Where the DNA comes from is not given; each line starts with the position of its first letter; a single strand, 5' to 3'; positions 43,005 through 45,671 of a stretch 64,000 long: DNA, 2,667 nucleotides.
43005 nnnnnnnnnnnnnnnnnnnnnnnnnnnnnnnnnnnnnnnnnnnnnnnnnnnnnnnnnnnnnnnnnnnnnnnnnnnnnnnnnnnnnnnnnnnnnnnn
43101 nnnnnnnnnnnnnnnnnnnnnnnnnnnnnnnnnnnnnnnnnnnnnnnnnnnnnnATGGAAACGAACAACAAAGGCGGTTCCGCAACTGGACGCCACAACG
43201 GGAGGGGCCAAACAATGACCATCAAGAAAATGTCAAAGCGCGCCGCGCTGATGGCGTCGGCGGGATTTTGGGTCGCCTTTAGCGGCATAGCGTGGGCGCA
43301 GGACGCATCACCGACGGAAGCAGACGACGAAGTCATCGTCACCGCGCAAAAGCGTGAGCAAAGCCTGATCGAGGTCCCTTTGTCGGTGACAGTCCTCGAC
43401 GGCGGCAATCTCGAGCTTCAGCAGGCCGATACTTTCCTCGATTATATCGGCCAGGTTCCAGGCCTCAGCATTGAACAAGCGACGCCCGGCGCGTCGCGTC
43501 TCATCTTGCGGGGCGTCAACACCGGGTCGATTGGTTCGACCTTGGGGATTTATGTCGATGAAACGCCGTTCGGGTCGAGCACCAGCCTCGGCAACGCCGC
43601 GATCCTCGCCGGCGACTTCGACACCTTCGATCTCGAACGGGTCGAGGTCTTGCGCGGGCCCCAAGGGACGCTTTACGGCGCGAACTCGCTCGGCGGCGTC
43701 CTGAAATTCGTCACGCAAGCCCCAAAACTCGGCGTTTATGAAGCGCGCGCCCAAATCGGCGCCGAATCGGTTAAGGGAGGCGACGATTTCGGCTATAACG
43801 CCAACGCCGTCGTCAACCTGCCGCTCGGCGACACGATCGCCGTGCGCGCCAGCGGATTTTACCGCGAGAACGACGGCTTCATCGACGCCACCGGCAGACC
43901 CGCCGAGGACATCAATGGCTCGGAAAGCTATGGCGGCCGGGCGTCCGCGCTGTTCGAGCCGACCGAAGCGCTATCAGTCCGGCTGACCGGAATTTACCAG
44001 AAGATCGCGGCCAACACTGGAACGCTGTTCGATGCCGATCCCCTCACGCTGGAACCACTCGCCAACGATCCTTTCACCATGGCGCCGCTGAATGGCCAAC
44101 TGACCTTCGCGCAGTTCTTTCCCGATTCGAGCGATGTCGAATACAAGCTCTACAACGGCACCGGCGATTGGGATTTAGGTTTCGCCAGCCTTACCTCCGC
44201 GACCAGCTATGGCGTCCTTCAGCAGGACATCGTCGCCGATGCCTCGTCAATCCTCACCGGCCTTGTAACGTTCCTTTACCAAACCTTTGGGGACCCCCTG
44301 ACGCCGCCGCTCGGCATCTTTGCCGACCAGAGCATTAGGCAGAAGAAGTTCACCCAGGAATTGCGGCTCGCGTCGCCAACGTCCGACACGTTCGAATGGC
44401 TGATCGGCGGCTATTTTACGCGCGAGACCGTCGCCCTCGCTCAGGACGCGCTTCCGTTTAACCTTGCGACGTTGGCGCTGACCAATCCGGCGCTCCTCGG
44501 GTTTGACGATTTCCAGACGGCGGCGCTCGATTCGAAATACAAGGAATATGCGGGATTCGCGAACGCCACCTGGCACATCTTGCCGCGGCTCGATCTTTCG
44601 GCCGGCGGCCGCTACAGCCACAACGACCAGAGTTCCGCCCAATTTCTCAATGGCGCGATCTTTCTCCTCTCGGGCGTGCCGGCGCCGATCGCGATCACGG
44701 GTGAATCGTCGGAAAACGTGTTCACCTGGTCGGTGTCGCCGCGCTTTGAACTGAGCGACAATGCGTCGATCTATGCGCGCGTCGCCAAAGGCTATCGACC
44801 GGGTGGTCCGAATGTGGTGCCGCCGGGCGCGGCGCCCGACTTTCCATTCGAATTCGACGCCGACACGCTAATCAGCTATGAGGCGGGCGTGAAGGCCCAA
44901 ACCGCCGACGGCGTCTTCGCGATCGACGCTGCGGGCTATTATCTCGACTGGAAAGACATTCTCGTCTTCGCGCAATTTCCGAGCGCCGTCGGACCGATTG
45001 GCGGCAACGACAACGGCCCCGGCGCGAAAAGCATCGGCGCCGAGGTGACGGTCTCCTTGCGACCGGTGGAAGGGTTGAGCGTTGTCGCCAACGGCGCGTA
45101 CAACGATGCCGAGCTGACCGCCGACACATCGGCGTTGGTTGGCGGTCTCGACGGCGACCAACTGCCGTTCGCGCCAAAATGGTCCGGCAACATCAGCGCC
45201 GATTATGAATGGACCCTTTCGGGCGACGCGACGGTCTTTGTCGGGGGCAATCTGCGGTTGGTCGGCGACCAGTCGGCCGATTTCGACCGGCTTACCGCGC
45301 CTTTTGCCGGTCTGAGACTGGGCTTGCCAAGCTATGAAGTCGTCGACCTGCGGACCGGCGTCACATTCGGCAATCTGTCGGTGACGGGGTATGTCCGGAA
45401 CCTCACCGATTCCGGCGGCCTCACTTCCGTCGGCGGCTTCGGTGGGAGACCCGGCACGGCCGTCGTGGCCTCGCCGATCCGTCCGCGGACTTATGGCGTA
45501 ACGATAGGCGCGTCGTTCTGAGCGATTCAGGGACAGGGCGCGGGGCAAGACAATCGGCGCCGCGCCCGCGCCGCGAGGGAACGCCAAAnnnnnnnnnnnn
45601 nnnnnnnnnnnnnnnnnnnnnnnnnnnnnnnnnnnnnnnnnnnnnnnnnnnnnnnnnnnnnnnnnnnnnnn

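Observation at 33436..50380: Self-contained TonB-dependent locus for D-amino-acid peptides (a peptide analogue of a PUL)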

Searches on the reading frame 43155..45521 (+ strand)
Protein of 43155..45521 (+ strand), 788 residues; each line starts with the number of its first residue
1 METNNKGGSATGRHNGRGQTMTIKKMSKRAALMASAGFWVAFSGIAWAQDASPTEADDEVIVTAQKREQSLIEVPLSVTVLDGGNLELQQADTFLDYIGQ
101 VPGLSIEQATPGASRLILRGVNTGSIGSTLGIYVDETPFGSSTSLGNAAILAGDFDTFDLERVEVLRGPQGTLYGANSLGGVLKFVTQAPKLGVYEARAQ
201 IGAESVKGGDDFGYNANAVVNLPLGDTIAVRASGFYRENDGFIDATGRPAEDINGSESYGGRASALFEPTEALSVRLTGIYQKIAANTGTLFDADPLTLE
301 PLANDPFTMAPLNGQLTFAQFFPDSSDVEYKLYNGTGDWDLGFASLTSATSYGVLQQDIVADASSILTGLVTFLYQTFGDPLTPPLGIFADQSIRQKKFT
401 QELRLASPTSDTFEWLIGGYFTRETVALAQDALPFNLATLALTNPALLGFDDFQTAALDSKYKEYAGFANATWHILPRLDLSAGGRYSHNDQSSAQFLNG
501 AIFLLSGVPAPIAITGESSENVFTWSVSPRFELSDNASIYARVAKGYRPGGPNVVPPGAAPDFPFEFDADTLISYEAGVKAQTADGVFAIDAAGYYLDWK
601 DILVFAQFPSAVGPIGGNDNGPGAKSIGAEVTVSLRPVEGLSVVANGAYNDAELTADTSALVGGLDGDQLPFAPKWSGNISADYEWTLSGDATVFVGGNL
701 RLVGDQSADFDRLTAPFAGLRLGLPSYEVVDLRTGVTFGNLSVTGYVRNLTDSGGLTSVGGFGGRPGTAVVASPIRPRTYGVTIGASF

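Call 4: search_protein_families(library=pfam, proteins=[window:43155-45521:+])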
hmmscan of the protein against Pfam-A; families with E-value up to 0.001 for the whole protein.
window:43155-45521:+ (788 aa): 2 families
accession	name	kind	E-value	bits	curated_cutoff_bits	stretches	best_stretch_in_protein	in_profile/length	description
PF00593.30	TonB_dep_Rec_b-barrel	-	9.2e-34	118.5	27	1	302-750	32-436/436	TonB dependent receptor-like, beta-barrel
PF07715.20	Plug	-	1.1e-18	68.1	23.9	1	71-182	2-107/107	TonB-dependent Receptor Plug Domain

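Call 5: search_protein_families(library=ncbifam, proteins=[window:43155-45521:+])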
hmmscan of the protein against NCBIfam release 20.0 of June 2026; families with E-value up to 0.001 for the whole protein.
window:43155-45521:+ (788 aa): 28 families (the best 25 are shown)
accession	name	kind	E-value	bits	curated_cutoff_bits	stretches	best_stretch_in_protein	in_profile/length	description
TIGR01783.1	TonB-siderophor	subfamily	2.8e-46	158.4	223.5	2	444-788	341-649/649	TonB-dependent siderophore receptor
TIGR01785.1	TonB-hemin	subfamily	3.5e-17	62.1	316.85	1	58-250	2-192/677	TonB-dependent heme/hemoglobin receptor family protein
TIGR01779.1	TonB-B12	equivalog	9.8e-17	60.7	599.7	1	35-193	10-159/614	TonB-dependent vitamin B12 receptor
TIGR01786.1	TonB-hemlactrns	subfamily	5.4e-15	54.8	323.75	1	58-190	1-136/719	TonB-dependent hemoglobin/transferrin/lactoferrin family receptor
NF010010.0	PRK13483.1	equivalog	8.2e-15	53.8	927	1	38-233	15-209/660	ligand-gated channel protein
NF010011.0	PRK13484.1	equivalog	2.4e-14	52.5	1197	1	36-203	9-174/682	IreA family TonB-dependent siderophore receptor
NF007926.1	PRK10641.1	equivalog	2.1e-13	49.7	836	1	26-243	1-201/617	TonB-dependent vitamin B12 receptor BtuB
NF010012.0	PRK13486.1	equivalog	3.6e-13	48.8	924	1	54-188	22-158/696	TonB-dependent receptor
NF007465.0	PRK10044.1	equivalog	4e-13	48.4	803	1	62-212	67-213/726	ferrichrome porin FhuA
NF007478.2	PRK10064.1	equivalog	1.2e-11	43.6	745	1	41-193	15-161/663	catecholate siderophore receptor CirA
NF038289.1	Zn_piracy_ZnuD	exception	1.4e-11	43.8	950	1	42-282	15-246/685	zinc piracy TonB-dependent receptor ZnuD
NF010038.0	PRK13513.1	equivalog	8.6e-11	41.1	942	1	40-218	18-197/659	ligand-gated channel protein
NF047944.1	FoxamRcptFoxA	equivalog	3.5e-10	38.8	1300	1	29-241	6-212/697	ferrioxamine B receptor FoxA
NF041535.1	TonB_rec_PqqU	equivalog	1.7e-09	36.6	1200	1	61-189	2-131/676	TonB-dependent receptor PqqU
NF049946.1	TonB_dep_CU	exception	4.6e-09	35.1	700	1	447-685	377-604/683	TonB-dependent receptor, CU motif-type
TIGR04056.1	OMP_RagA_SusC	subfamily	2.9e-07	29.2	368.25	1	58-182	79-198/981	SusC/RagA family TonB-linked outer membrane protein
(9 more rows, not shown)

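Call 72: search_solved_structures(query=window:43215-45521:+, max_evalue=0.00001)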
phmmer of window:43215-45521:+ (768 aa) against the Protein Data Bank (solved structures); distinct sequences matched with E-value up to 0.00001: 27.
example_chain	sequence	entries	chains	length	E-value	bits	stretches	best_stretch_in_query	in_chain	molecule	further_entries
4epa_A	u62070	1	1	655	1e-27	100.1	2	444-662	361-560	Pesticin receptor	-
2hdf_A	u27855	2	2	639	1e-10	43.9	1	38-174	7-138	Colicin I receptor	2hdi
9nn6_A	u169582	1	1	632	3.9e-10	42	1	40-174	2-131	Colicin I receptor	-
1by3_A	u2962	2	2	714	2.7e-08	35.9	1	42-192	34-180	PROTEIN (FERRICHROME-IRON RECEPTOR PRECURSOR (FHUA)) | FERRIC HYDROXAMATE UPTAKE PROTEIN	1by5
1nqf_A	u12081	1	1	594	4.4e-08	35.2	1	37-222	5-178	Vitamin B12 receptor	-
1nqe_A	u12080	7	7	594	4.6e-08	35.1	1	37-222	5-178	Vitamin B12 receptor | Vitamin B12 transporter btuB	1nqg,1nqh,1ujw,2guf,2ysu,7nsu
3rgn_A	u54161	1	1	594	4.6e-08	35.1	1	37-222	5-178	Vitamin B12 transporter BtuB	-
8a8c_A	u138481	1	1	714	4.9e-08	35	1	42-192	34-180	Ferrichrome outer membrane transporter/phage receptor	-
3rgm_A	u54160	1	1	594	4.9e-08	35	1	37-222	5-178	Vitamin B12 transporter BtuB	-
8a60_A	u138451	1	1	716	5.3e-08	34.9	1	42-192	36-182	Ferrichrome outer membrane transporter/phage receptor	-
2fcp_A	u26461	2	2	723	5.5e-08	34.8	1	42-192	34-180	PROTEIN (FERRIC HYDROXAMATE UPTAKE RECEPTOR) | FhuA iron-ferrichrome transporter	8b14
1qff_A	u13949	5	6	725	5.6e-08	34.8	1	42-192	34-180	FERRIC HYDROXAMATE UPTAKE RECEPTOR | PROTEIN (FERRIC HYDROXAMATE UPTAKE RECEPTOR) | FERRIC HYDROXAMATE RECEPTOR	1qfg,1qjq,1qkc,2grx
1fcp_A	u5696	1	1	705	5.6e-08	34.8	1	42-192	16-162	PROTEIN (FERRIC HYDROXAMATE UPTAKE RECEPTOR)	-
1fi1_A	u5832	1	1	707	5.7e-08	34.8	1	42-192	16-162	FERRICHROME-IRON RECEPTOR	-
4cu4_A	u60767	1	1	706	5.8e-08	34.8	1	42-192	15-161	FERRICHROME-IRON RECEPTOR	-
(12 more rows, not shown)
